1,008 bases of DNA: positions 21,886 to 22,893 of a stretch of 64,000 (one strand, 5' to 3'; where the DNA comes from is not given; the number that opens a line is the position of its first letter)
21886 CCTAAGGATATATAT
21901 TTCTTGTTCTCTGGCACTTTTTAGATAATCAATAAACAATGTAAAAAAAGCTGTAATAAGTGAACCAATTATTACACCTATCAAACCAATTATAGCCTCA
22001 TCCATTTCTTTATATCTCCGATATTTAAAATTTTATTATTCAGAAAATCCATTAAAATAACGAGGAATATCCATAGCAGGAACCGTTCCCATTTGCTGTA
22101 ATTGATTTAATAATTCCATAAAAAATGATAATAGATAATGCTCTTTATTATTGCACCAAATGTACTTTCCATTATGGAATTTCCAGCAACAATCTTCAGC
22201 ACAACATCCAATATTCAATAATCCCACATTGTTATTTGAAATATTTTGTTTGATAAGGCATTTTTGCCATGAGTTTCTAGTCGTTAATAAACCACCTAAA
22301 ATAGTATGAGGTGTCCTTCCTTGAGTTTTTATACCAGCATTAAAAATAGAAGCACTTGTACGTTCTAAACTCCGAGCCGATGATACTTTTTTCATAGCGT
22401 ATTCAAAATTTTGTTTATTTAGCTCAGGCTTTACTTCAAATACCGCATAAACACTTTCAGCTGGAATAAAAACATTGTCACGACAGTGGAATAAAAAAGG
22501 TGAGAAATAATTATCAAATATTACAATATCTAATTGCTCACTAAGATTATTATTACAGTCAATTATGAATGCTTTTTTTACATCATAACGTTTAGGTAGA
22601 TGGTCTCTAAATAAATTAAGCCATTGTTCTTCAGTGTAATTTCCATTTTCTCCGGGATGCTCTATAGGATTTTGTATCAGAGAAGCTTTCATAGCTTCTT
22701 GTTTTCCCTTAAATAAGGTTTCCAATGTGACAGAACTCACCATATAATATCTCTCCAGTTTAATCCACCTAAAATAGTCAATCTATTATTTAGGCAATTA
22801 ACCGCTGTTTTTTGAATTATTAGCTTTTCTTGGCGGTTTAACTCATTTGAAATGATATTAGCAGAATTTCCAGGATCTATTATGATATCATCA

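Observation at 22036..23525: Candidate minimal CBASS-like module: CD-NTase/SMODS-like nucleotidyltransferase translationally coupled to a NucC-like PD-(D/E)xK nuclease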

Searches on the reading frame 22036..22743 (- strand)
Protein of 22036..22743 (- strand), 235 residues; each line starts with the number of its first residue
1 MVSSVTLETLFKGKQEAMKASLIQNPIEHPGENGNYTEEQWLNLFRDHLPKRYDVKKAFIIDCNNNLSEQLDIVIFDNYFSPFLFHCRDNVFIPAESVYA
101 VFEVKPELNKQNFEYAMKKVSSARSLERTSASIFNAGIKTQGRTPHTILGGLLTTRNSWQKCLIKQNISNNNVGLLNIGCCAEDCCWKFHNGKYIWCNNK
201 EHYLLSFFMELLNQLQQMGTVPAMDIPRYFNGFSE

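Call 3: search_protein_families(library=pfam, proteins=[window:22036-22743:-], max_evalue=0.1)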
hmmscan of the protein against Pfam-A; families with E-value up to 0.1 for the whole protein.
window:22036-22743:- (235 aa): 1 family
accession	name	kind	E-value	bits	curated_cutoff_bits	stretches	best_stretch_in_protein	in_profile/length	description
PF20247.3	DUF6602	-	2e-31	108.4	27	1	24-126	4-104/104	Domain of unknown function (DUF6602)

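Call 4: search_protein_families(library=padloc, proteins=[window:22036-22743:-], max_evalue=0.1)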
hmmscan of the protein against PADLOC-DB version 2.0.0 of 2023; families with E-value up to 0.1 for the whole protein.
window:22036-22743:- (235 aa): 3 families
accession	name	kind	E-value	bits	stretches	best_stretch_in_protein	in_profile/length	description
PDLC00745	Effector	-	2.2e-79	264.6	1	3-232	3-239/244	Endonuclease (NucC)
PDLC01051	NucC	-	7.1e-49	164.7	1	7-234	14-240/243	NucC nuclease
PDLC01495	PD_DExK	-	3e-34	115.3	1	7-126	3-123/123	"CAS-I,CAS-II,CAS-III,CAS-IV,CAS-V,CAS-VI; associated"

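Call 5: search_protein_families(library=ncbifam, proteins=[window:22036-22743:-], max_evalue=0.1)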
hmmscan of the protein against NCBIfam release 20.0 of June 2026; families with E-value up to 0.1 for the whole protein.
window:22036-22743:- (235 aa): 0 families

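Call 7: search_solved_structures(query=window:22036-22743:-, max_evalue=1, show_alignments=2)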
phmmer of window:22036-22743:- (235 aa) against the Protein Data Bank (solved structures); distinct sequences matched with E-value up to 1: 5.
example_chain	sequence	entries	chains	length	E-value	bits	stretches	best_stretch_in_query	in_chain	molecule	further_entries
6uxf_A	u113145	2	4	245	3.6e-49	170.7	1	19-229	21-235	Vibrio meotecus sp. RC341 NucC | Vibrio metoecus sp. RC341 NucC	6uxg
6q1h_A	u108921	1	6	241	2e-40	142.1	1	18-229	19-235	Bacterial protein ORF C62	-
6p7o_A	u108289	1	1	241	3.6e-40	141.3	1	9-230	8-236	E. coli MS115-1 NucC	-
6p7p_A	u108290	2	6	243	1.8e-39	139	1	9-230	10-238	E. coli MS115-1 NucC 2-241 | E. coli MS115-1 NucC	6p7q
7zgv_A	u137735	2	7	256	1.4e-34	123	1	13-231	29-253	Serratia NucC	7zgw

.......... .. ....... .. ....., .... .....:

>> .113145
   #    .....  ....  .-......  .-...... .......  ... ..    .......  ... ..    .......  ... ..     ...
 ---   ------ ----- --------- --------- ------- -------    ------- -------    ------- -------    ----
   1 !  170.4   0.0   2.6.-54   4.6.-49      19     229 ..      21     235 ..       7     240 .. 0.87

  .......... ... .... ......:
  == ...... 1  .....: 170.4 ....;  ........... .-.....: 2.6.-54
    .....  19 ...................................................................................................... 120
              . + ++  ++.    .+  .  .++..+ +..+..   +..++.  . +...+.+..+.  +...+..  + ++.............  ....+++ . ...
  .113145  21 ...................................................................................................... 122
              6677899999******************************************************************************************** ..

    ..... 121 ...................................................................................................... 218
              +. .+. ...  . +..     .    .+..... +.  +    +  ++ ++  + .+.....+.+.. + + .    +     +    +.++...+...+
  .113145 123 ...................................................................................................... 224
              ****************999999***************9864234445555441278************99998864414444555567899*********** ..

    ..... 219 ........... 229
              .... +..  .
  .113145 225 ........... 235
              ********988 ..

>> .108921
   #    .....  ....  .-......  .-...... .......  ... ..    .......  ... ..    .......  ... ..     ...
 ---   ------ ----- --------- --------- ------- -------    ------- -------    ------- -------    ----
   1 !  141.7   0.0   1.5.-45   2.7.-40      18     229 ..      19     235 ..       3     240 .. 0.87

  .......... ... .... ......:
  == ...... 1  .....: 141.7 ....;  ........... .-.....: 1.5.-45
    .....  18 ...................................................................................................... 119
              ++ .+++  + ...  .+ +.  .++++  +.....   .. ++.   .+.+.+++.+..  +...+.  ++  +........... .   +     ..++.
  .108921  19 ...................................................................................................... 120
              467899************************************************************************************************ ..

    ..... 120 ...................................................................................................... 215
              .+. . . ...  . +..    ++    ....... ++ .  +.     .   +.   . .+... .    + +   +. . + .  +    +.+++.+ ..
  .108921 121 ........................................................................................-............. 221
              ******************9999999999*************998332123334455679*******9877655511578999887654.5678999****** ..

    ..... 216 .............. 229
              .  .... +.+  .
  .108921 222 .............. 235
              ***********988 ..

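Call 10: find_homologous_proteins(query=window:22036-22743:-, max_evalue=1e-10)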
Query window:22036-22743:- (235 aa): 807 proteins with E <= 1e-10 among 938 candidates; the best 120 are listed.
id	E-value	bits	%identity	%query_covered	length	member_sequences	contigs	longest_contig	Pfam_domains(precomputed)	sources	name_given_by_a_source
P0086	2.5e-147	507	91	100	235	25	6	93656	PF20247.4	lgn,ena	-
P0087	6.5e-72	260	53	97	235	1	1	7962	PF20247.4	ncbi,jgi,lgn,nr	ncbi:MAG: hypothetical protein LBM19_02710 [Holosporales bacterium]|jgi:hypothetical protein|nr:hypo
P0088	2.9e-68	248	53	97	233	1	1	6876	PF20247.4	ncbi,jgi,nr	ncbi:MAG: hypothetical protein LBJ96_03825 [Holosporaceae bacterium]|jgi:hypothetical protein|nr:hyp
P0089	6.6e-67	244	49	98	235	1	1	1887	PF20247.4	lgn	-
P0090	2.4e-65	238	49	97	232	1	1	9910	PF20247.4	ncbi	-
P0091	5.5e-65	237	51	98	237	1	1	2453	PF20247.4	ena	-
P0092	9.8e-64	233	47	97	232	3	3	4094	PF20247.4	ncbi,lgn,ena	-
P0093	3.8e-63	231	49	98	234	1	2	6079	PF20247.4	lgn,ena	-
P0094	1.7e-61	226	48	98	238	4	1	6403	PF20247.4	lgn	-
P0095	1.7e-60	223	46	97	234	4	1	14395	PF20247.4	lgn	-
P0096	5.3e-60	221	47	98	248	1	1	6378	PF20247.4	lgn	-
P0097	6.3e-60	221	46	97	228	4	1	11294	PF20247.4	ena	-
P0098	1.8e-59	219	47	90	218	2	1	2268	PF20247.4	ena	-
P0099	2.4e-59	219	47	98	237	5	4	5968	PF20247.4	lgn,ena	-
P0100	7.5e-59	217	45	97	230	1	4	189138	PF20247.4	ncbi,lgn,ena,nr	ncbi:MAG: hypothetical protein IJ752_07005 [Alphaproteobacteria bacterium]|nr:hypothetical protein [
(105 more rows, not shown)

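Call 44: predict_structure(alignment_id=A2)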
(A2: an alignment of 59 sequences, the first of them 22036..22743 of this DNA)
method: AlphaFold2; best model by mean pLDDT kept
length: 235 residues; sequences in the alignment: 59
mean_pLDDT: 91.1   pTM: 0.88
mean pLDDT of the five models: 91.1, 91.0, 90.2, 89.9, 89.8
residues with pLDDT >= 90: 172; 70-90: 51; 50-70: 11; < 50: 1
segments of 3 or more residues with pLDDT < 50: none
pLDDT, mean of each block of 10 residues (from residue 1): 71 83 70 84 94 97 97 96 92 97 96 98 97 94 95 93 88 96 93 89 91 96 93 84
secondary structure, 60 per line:
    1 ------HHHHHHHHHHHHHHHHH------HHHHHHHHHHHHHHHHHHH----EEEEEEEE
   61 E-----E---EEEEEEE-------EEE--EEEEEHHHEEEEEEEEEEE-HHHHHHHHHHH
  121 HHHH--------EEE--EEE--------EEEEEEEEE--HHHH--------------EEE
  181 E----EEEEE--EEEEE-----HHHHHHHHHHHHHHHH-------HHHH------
elements in order: H7-23 H30-48 E53-61 E71-77 E85-87 E90-94 E98-108 H110-124 E133-135 E138-140 E149-157 H160-163 E178-181 E186-190 E193-197 H203-218 H226-229

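Call 48: search_solved_structures(query=window:22036-22743:-, max_evalue=1e-20, show_alignments=5)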
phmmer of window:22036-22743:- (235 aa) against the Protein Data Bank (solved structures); distinct sequences matched with E-value up to 1e-20: 5.
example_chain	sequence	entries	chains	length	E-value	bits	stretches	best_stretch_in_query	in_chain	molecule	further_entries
6uxf_A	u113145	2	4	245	3.6e-49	170.7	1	19-229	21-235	Vibrio meotecus sp. RC341 NucC | Vibrio metoecus sp. RC341 NucC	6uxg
6q1h_A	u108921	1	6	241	2e-40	142.1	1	18-229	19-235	Bacterial protein ORF C62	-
6p7o_A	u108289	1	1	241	3.6e-40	141.3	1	9-230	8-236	E. coli MS115-1 NucC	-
6p7p_A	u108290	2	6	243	1.8e-39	139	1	9-230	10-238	E. coli MS115-1 NucC 2-241 | E. coli MS115-1 NucC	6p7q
7zgv_A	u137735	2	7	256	1.4e-34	123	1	13-231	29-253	Serratia NucC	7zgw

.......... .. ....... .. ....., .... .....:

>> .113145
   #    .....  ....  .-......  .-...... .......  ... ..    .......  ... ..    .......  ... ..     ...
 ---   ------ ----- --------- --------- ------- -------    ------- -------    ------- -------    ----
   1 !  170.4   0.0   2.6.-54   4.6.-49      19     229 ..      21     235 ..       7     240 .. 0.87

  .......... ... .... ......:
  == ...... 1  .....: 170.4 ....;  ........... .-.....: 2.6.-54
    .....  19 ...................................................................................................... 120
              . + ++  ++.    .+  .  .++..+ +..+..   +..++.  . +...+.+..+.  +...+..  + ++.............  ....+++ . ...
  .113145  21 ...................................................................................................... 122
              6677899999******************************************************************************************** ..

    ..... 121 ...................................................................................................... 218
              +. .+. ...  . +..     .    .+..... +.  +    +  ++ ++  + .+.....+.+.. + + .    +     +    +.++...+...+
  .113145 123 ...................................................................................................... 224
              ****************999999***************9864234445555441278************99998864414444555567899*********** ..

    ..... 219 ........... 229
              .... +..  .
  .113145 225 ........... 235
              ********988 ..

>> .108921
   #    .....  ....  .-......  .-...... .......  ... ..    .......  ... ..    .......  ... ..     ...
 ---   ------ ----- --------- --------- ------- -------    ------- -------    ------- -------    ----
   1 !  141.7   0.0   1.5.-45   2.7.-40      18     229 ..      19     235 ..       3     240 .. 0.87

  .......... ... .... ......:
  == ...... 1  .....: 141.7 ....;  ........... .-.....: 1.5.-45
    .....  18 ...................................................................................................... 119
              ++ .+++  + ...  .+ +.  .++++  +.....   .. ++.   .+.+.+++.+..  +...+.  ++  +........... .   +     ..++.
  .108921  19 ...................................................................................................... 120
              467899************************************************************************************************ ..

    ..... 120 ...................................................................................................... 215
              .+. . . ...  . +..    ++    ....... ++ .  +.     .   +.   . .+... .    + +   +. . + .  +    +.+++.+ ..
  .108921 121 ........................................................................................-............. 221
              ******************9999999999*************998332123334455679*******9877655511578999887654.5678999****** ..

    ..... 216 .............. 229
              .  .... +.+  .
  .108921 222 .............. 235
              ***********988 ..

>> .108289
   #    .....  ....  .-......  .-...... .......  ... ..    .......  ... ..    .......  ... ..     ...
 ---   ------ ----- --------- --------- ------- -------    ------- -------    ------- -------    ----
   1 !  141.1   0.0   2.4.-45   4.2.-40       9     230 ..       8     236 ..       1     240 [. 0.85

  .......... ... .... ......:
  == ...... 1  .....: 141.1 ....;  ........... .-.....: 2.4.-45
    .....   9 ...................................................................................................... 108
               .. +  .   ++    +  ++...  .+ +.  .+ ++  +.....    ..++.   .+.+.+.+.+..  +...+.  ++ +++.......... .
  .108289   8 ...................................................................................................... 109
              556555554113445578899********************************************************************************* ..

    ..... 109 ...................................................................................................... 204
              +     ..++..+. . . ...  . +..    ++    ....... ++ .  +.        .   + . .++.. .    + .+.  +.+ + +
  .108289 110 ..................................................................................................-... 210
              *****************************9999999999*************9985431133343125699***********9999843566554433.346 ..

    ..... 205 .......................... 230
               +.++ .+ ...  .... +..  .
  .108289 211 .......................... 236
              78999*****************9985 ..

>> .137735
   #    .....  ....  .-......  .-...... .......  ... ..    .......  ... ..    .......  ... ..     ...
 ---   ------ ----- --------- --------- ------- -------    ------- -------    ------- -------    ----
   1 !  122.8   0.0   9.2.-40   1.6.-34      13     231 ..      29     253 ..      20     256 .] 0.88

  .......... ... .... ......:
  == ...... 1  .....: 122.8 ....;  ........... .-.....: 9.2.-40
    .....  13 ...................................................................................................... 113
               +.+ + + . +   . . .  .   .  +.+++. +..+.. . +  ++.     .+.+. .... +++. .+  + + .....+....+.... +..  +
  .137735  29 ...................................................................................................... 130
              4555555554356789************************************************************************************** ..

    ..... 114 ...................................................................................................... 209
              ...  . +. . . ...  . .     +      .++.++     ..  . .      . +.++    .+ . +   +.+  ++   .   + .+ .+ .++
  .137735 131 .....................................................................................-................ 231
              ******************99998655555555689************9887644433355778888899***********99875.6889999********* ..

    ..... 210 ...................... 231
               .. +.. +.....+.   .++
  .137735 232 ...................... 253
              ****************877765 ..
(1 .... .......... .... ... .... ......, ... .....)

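Call 50: fold_search(model_id=the predicted structure, library=pdb)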
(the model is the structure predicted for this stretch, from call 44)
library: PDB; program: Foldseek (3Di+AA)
matches with E <= 10: 219; with E <= 0.001: 14
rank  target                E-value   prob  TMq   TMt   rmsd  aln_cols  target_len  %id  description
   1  6uxf                  4.2e-27  1.00  0.91  0.89   2.4       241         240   38  Structure of V. metoecus NucC, hexamer form (released 2019-12-25)
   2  6q1h_A                2.9e-25  1.00  0.90  0.88   2.6       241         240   35  Structure of P. aeruginosa ATCC27853 NucC, cAAA-bound form (released 2019-12-25)
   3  6p7p_C                3.0e-25  1.00  0.88  0.86   2.3       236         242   36  Structure of E. coli MS115-1 NucC, cAAA-bound form (released 2019-12-25)
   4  6q1h_G                4.4e-25  1.00  0.89  0.88   2.6       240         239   35  Structure of P. aeruginosa ATCC27853 NucC, cAAA-bound form (released 2019-12-25)
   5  6uxg_A                4.4e-25  1.00  0.85  0.86   3.0       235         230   37  Structure of V. metoecus NucC, trimer form (released 2019-12-25)
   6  6p7p_A                5.3e-25  1.00  0.87  0.85   2.4       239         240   35  Structure of E. coli MS115-1 NucC, cAAA-bound form (released 2019-12-25)
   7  6p7p_B                5.6e-25  1.00  0.88  0.86   2.3       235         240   36  Structure of E. coli MS115-1 NucC, cAAA-bound form (released 2019-12-25)
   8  6p7o                  4.7e-24  1.00  0.85  0.88   2.2       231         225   35  Structure of E. coli MS115-1 NucC, Apo form (released 2019-12-25)
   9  7zgv_A                1.2e-20  1.00  0.84  0.81   3.4       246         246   31  Serratia NucC bound to cA3 (released 2022-10-26)
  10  7zgw_C                4.7e-20  1.00  0.75  0.79   4.1       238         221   30  Serratia NucC apo form (released 2022-10-26)
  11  7zgw_F                1.1e-19  1.00  0.77  0.80   3.9       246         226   28  Serratia NucC apo form (released 2022-10-26)
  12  7zgw_B                1.6e-19  1.00  0.79  0.77   3.7       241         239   32  Serratia NucC apo form (released 2022-10-26)
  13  7zgw_A                6.9e-19  1.00  0.78  0.77   3.9       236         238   32  Serratia NucC apo form (released 2022-10-26)
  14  7zgw_D                1.0e-18  1.00  0.74  0.78   4.1       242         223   29  Serratia NucC apo form (released 2022-10-26)
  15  6eg7_B                4.3e-02  0.72  0.41  0.36  10.5       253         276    9  BbvCI B2 dimer with I3C clusters (released 2018-11-14)
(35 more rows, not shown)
